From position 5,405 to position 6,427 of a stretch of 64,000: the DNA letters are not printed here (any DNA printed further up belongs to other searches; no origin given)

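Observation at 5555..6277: Start of Cys-rich protein overlaps upstream stop; TAT motif and unusually dense Cys content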

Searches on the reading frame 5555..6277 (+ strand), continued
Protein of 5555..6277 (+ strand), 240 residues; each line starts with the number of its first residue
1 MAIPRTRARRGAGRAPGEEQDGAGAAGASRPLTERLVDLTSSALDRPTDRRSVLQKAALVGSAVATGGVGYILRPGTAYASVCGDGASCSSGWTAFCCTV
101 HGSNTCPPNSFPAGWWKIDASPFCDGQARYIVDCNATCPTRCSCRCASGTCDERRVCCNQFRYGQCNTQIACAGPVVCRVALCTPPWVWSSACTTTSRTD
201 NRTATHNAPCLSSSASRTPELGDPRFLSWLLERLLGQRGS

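Call 58: search_protein_families(library=ncbifam, alignment_id=A1, max_evalue=0.1)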
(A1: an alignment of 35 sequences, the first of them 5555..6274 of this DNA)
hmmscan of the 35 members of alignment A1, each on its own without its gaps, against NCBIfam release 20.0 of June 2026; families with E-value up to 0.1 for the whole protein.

A. member 1, window:5555-6274:+ (240 aa): 1 family
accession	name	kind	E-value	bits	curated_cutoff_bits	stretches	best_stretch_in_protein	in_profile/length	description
TIGR01409.1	TAT_signal_seq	domain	0.018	15.4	16.7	1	48-78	1-27/29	twin-arginine translocation signal domain-containing protein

B. families by the number of members that match (of 35 scanned): 9 families
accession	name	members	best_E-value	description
TIGR01409.1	TAT_signal_seq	27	2.7e-05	twin-arginine translocation signal domain-containing protein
NF033557.1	LLB_putidacin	7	1.2e-16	putidacin L1 family lectin-like bacteriocin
NF006088.0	PRK08238.1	1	1.3e-08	UbiA family prenyltransferase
NF052676.1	YPYG_dom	1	1.2e-05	YPYG domain-containing protein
NF047539.1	XAC2610_fam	1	3.9e-05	XAC2610-related protein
NF050037.1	streptosactin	1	0.012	streptosactin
TIGR02811.1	formate_TAT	1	0.059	formate dehydrogenase region TAT target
NF011817.0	PRK15289.1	1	0.071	chaperone-usher fimbrial major subunit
NF005956.0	PRK08035.1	1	0.093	YscQ/HrcQ family type III secretion apparatus protein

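Call 67: search_protein_representatives(alignment_id=A2)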
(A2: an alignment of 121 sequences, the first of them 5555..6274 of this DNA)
Query: 121 sequences, 334 profile positions. Proteins with E-value up to 0.001 (for the whole library): 4594; up to 1e-10: 1267; up to 1e-30: 295. The best 150 are listed.
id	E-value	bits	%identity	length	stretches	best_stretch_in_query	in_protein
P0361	1.0e-114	400.2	-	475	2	5-294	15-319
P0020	3.0e-113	395.4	-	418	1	5-324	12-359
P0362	3.7e-112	391.8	-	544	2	24-322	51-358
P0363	1.8e-109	382.9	-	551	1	8-299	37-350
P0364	1.0e-108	380.4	-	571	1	6-322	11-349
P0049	1.2e-107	376.9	-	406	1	18-272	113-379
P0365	3.8e-106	372.0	-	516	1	8-321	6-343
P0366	1.3e-105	370.3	-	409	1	7-288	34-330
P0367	1.6e-105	370.0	-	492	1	7-294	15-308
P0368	1.6e-105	369.9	-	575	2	5-301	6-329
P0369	3.3e-105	368.9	-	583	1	6-321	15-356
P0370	6.9e-105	367.9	-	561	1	7-289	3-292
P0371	1.6e-104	366.7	-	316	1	7-257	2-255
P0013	4.8e-104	365.1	-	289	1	7-244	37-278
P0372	6.4e-104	364.7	-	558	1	7-317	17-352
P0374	2.5e-103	362.8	-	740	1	5-295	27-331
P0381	1.3e-97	344.0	-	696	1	7-295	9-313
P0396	3.8e-92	326.0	-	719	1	11-213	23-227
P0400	6.8e-91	321.9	-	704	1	6-225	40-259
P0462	1.2e-69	252.0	-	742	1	11-193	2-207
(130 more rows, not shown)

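Call 68: search_protein_families(library=pfam, proteins=[P0361, P0362, P0363, P0364, P0369, P0374, P0381, P0396, P0400, P0462], max_evalue=0.001)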
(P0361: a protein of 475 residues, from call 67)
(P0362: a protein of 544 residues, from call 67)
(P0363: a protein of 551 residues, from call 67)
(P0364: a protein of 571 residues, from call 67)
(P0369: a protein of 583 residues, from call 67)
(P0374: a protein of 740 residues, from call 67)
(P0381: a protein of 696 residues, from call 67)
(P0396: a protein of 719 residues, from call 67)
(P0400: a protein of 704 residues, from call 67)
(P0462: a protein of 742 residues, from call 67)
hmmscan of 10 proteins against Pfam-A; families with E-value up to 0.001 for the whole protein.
P0361 (475 aa): 0 families

P0362 (544 aa): 0 families

P0363 (551 aa): 2 families
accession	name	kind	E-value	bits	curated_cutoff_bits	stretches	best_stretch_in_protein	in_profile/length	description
PF08310.17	LGFP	-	2e-46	156.6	22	4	250-291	11-52/53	LGFP repeat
PF19855.4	DUF6330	-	8.4e-05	22.9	35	0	251-289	17-52/69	Family of unknown function (DUF6330)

P0364 (571 aa): 1 family
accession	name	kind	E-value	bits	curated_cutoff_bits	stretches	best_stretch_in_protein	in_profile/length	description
PF08310.17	LGFP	-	5.5e-57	190.4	22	6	323-373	1-53/53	LGFP repeat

P0369 (583 aa): 1 family
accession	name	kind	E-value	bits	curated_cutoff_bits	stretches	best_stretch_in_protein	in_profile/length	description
PF08310.17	LGFP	-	1.1e-63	211.8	22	7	275-327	1-53/53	LGFP repeat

P0374 (740 aa): 3 families
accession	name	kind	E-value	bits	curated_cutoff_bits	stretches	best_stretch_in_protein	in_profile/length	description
PF08310.17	LGFP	-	6.7e-49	164.5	22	5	397-446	5-53/53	LGFP repeat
PF13946.11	DUF4214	-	6.1e-23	81.1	23.2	3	534-581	22-70/72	Domain of unknown function (DUF4214)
PF00427.26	PBS_linker_poly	-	0.00021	21.8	28.7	0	534-581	68-115/126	Phycobilisome Linker polypeptide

P0381 (696 aa): 2 families
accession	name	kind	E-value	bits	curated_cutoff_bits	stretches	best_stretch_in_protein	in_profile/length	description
PF04122.17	CW_binding_2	-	1.5e-45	154.1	24.9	3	478-566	1-73/73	Cell wall binding domain 2 (CWB2)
PF08310.17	LGFP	-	2.4e-20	73.1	22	2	267-319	1-53/53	LGFP repeat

P0396 (719 aa): 2 families
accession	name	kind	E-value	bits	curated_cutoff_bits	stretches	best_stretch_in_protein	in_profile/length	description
PF04122.17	CW_binding_2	-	7.8e-49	164.6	24.9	3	491-579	1-72/73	Cell wall binding domain 2 (CWB2)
PF08310.17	LGFP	-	4.9e-09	36.8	22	1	226-276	1-52/53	LGFP repeat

P0400 (704 aa): 2 families
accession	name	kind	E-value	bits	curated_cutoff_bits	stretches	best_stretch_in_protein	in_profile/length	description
PF04122.17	CW_binding_2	-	4.2e-41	139.8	24.9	3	509-597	1-73/73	Cell wall binding domain 2 (CWB2)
PF08310.17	LGFP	-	2.1e-09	38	22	1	250-301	1-53/53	LGFP repeat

P0462 (742 aa): 1 family
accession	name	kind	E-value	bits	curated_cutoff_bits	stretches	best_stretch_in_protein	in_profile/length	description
PF04122.17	CW_binding_2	-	6.2e-45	152.1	24.9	3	645-733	1-73/73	Cell wall binding domain 2 (CWB2)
